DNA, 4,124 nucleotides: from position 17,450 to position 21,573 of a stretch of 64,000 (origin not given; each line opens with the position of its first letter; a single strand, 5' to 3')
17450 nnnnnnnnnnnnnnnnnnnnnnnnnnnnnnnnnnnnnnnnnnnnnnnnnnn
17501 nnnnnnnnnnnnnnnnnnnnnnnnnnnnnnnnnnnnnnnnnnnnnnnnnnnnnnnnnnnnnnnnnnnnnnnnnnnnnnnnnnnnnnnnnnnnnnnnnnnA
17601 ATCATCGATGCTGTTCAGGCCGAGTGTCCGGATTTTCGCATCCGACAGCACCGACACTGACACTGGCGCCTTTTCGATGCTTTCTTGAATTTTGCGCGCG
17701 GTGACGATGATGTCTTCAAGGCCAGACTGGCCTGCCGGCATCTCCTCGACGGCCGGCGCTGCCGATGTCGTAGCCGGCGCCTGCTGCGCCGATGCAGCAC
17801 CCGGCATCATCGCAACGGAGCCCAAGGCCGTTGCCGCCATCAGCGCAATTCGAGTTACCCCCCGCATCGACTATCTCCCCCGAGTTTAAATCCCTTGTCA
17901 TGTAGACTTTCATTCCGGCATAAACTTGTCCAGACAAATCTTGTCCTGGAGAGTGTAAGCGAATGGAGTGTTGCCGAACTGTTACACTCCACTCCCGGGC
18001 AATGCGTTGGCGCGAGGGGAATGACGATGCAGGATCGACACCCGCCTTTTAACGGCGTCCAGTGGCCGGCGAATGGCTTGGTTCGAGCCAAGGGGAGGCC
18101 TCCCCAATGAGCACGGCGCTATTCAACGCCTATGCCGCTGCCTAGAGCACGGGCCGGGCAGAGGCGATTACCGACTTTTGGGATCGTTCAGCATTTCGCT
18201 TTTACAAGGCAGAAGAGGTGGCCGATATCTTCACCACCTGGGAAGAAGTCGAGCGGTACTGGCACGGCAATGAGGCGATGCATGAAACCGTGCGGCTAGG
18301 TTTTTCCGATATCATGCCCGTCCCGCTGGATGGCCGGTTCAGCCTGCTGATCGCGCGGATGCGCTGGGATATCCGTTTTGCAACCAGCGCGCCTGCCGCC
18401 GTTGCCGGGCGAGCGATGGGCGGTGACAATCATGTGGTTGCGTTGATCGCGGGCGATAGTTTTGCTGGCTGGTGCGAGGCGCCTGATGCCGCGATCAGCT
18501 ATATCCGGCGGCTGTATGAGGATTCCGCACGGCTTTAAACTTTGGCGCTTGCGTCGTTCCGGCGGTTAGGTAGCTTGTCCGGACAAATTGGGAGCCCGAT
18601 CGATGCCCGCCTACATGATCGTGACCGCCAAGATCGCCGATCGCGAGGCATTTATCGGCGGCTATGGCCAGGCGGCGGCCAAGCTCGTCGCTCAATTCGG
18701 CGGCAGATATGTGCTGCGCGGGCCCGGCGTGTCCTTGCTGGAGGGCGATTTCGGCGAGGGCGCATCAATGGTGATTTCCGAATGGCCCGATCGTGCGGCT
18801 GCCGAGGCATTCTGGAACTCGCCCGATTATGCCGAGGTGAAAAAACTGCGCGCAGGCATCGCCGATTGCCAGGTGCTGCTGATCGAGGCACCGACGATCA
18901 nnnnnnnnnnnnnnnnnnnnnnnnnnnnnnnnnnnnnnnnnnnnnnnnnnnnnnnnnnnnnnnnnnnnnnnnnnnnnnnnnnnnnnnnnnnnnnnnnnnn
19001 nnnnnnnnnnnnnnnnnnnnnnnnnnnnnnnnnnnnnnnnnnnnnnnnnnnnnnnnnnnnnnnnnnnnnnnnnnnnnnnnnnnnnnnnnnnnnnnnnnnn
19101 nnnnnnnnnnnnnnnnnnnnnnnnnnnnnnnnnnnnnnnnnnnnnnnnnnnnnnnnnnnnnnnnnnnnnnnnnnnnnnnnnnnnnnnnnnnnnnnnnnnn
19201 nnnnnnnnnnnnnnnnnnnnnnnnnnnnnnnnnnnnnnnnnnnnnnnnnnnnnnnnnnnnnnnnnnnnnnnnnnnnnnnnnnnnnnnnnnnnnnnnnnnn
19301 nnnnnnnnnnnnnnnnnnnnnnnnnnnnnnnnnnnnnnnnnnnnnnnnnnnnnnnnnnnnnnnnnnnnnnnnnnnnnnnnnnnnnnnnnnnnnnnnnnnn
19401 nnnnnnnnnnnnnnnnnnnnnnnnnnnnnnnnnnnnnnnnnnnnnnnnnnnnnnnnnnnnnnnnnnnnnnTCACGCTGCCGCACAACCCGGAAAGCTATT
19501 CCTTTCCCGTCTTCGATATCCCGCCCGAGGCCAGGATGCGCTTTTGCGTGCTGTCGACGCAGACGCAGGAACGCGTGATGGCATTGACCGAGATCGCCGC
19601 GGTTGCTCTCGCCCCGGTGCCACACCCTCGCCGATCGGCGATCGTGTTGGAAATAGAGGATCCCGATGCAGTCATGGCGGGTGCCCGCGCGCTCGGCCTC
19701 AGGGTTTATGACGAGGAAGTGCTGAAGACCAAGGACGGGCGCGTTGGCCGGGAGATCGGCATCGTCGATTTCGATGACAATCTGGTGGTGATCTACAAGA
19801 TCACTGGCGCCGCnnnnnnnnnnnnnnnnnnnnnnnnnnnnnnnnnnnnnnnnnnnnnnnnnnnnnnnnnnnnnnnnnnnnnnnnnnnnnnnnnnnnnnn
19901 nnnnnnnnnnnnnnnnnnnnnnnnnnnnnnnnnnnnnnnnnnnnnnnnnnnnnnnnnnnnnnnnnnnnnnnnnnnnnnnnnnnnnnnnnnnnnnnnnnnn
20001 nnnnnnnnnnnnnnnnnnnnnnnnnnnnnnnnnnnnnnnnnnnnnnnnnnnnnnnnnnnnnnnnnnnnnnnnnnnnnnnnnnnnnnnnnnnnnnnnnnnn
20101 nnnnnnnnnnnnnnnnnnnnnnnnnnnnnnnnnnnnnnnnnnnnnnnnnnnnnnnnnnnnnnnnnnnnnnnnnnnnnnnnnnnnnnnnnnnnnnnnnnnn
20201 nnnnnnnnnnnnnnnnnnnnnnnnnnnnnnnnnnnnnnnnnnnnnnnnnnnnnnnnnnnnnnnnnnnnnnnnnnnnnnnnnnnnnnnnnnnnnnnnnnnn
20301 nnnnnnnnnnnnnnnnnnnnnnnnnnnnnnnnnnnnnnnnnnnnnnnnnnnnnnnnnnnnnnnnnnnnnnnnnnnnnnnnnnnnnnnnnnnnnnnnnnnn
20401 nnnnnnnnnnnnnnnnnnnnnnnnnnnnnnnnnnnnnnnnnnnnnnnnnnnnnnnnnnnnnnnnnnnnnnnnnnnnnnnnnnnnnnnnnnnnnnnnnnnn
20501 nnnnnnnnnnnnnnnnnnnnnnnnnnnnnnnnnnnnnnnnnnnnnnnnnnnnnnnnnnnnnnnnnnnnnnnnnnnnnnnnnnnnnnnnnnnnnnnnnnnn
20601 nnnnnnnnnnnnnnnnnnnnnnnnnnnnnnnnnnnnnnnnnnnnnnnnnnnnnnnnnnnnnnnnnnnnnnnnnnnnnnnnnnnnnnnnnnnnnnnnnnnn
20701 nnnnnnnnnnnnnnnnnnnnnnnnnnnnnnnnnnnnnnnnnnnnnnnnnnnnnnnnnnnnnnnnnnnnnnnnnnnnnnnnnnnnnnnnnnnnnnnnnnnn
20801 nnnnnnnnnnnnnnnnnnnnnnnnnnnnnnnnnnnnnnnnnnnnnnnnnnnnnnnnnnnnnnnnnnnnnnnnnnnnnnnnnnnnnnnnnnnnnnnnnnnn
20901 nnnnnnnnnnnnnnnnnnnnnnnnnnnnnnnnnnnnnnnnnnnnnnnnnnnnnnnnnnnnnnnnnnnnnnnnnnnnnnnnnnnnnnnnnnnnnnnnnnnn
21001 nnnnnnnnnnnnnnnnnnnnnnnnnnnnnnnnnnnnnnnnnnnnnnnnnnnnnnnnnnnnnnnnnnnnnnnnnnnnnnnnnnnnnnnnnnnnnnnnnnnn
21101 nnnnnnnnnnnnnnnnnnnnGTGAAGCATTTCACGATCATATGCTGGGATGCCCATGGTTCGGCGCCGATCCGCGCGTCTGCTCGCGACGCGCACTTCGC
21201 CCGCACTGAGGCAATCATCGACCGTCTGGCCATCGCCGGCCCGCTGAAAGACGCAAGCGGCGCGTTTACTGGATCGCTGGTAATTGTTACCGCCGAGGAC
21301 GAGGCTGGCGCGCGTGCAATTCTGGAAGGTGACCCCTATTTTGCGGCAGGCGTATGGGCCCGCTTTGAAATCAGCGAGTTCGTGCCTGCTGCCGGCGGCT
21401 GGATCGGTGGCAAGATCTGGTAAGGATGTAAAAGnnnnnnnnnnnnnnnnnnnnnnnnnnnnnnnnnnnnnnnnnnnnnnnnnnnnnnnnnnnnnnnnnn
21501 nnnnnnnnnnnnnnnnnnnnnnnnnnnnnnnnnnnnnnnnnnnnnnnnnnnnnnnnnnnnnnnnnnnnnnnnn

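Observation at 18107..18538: Hidden NTF2/SnoaL-like gene broken by a single amber codon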

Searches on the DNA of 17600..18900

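Call 70: search_rna_families(source=window, start=17600, end=18900, threshold=evalue, max_evalue=1)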
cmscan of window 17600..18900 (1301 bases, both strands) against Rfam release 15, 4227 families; matches with E-value up to 1: 1.
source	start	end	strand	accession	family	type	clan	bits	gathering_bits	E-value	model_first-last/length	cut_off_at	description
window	17773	17834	-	RF02917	Burkholderiales-2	Cis-reg;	-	24.4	67.9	0.2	1-74/74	no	Burkholderiales-2 RNA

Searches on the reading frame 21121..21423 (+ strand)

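Call 15: search_protein_families(library=pfam, proteins=[window:21121-21423:+], max_evalue=0.00001)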
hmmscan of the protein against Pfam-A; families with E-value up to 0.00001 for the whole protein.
window:21121-21423:+ (100 aa): 1 family
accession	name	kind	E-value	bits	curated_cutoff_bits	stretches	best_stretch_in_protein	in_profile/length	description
PF03795.20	YCII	-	8.3e-14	52.3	24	1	4-87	3-94/95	YCII-related domain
